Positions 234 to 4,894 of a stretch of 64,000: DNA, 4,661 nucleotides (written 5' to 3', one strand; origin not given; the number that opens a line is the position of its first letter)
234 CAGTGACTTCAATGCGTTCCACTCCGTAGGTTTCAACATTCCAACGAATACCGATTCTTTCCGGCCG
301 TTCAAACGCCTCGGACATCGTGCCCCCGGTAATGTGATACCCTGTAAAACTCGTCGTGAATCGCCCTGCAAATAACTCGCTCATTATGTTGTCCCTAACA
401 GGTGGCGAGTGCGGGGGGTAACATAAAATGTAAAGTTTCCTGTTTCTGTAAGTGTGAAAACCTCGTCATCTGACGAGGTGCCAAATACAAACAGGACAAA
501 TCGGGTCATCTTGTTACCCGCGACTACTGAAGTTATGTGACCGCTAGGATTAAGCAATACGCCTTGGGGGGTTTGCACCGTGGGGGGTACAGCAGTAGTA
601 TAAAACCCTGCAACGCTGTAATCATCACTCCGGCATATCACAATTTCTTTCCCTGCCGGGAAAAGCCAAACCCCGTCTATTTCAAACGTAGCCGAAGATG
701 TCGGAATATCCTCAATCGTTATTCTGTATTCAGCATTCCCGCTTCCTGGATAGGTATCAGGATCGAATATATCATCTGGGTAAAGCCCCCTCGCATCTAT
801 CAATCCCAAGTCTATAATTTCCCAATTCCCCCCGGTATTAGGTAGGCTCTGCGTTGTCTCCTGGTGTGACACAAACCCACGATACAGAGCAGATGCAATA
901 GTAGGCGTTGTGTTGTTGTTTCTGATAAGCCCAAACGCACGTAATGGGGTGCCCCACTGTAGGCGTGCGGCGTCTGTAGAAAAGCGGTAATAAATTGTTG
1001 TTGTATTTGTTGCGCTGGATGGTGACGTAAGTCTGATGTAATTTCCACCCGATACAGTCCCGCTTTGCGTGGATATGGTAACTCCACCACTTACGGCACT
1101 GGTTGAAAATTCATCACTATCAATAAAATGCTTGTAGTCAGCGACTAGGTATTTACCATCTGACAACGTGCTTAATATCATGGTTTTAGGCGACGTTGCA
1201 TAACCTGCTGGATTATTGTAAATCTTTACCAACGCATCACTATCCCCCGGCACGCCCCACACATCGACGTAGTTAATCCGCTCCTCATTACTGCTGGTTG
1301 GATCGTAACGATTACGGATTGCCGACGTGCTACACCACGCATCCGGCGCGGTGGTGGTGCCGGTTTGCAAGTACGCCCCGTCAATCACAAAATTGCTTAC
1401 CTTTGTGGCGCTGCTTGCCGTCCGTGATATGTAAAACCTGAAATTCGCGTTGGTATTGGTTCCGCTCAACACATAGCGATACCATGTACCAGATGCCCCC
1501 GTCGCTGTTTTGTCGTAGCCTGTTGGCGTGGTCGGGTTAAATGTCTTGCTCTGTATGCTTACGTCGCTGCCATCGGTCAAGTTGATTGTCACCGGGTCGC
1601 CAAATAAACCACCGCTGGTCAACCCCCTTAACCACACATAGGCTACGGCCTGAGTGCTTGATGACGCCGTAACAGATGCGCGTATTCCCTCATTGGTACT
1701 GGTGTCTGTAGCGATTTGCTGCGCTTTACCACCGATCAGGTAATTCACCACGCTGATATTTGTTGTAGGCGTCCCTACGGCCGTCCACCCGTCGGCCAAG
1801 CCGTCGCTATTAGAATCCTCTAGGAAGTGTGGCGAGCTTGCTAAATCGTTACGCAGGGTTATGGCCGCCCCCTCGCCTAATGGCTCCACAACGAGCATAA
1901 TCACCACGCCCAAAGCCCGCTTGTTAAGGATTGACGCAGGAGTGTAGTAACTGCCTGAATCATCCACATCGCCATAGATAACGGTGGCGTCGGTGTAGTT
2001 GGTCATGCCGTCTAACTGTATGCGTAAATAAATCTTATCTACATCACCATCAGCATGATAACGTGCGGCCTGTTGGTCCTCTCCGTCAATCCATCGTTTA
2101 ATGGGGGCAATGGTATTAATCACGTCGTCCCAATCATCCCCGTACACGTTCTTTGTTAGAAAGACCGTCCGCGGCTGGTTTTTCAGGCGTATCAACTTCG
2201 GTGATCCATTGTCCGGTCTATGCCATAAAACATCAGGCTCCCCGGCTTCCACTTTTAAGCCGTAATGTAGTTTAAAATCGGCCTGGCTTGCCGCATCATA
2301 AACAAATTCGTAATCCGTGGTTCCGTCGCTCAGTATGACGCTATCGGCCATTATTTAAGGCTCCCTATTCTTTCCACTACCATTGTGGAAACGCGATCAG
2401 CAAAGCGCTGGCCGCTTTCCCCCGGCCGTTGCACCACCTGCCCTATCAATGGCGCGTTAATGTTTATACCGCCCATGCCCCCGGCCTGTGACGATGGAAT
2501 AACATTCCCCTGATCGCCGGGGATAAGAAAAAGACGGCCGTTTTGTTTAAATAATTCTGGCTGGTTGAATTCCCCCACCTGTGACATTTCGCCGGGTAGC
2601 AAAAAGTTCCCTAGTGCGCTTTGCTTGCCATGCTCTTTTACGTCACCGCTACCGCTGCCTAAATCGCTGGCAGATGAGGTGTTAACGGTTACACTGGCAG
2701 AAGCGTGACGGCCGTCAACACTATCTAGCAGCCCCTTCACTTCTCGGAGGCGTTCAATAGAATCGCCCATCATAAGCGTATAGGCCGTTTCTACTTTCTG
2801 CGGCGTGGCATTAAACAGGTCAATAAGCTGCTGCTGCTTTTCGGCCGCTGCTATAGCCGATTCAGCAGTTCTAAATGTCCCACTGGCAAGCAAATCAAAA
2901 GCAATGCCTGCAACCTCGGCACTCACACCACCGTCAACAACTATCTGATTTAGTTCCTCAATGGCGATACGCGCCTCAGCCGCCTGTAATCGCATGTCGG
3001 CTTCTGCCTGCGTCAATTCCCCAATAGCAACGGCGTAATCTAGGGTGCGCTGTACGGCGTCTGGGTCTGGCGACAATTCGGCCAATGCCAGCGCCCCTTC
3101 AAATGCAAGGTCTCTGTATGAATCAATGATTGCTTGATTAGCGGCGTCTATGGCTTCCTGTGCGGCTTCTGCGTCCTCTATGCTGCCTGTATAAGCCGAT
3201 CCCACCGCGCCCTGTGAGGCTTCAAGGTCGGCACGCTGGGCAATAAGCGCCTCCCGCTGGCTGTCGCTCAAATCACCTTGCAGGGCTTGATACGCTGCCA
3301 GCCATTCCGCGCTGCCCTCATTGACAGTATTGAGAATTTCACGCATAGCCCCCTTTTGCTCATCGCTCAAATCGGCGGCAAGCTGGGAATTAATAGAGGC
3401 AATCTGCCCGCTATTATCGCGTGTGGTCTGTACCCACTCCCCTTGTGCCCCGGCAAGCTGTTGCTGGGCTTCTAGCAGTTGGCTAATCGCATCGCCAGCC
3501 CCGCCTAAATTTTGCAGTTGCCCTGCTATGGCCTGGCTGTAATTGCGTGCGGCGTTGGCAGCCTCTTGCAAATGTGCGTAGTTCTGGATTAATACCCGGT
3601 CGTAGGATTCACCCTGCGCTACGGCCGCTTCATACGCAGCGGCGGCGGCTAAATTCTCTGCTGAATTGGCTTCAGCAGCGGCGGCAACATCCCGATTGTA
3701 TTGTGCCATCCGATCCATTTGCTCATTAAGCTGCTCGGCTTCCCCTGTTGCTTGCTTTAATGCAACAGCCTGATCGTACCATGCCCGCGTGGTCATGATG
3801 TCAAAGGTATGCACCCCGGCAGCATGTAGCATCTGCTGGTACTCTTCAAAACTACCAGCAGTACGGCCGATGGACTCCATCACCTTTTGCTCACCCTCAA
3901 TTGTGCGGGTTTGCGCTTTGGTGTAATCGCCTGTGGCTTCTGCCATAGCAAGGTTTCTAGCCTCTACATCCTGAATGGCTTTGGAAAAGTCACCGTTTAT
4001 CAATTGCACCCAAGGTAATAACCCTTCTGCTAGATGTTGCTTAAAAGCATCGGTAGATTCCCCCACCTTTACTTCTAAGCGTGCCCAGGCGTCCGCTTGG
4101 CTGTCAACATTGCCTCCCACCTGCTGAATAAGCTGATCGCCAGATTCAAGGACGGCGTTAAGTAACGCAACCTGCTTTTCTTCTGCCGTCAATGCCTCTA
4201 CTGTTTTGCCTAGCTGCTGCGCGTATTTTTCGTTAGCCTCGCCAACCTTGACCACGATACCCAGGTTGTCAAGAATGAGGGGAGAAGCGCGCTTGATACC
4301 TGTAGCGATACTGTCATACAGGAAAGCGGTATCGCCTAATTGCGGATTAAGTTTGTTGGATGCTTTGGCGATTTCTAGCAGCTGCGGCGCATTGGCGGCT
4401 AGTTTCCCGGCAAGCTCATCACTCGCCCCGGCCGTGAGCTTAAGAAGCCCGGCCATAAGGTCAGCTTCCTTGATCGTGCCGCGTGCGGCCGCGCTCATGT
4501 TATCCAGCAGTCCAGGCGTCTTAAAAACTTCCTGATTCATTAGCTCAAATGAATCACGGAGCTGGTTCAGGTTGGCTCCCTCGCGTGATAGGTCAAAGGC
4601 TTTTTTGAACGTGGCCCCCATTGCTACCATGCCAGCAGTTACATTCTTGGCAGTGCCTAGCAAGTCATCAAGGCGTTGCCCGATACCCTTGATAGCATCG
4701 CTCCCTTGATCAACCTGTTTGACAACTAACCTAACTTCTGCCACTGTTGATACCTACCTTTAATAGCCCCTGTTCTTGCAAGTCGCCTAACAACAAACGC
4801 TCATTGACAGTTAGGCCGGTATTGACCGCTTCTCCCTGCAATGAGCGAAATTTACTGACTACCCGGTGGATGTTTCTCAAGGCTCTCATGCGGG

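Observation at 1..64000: Highly iterated palindrome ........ saturates both chromosome and prophage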

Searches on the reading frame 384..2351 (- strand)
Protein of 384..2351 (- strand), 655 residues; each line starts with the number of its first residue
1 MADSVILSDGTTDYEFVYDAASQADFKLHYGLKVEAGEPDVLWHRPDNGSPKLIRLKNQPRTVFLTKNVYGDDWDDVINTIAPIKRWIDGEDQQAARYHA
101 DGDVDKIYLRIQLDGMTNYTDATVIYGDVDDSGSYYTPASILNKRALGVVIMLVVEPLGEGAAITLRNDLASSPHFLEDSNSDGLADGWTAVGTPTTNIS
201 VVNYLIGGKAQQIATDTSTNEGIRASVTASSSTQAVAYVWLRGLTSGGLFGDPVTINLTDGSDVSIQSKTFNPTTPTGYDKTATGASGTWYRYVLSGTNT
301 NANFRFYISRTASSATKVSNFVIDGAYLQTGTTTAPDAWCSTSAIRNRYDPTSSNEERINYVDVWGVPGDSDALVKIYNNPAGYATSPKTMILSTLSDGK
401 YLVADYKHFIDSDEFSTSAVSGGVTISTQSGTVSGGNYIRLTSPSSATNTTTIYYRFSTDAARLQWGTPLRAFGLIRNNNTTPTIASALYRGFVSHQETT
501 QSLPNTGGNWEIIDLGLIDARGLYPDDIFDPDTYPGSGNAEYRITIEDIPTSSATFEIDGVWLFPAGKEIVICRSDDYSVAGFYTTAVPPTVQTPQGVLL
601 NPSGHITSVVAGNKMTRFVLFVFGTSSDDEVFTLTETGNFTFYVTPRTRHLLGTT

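Call 6: search_protein_families(library=phrogs, proteins=[window:384-2351:-])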
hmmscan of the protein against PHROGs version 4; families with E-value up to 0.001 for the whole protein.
window:384-2351:- (655 aa): 0 families

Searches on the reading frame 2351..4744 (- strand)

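Call 6: search_protein_families(library=phrogs, proteins=[window:2351-4744:-])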
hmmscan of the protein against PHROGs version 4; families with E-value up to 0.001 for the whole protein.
window:2351-4744:- (797 aa): 1 family
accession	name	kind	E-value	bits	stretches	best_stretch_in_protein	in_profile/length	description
phrog_1538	-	tail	2.7e-11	43.9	1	717-771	717-769/811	tail length tape measure protein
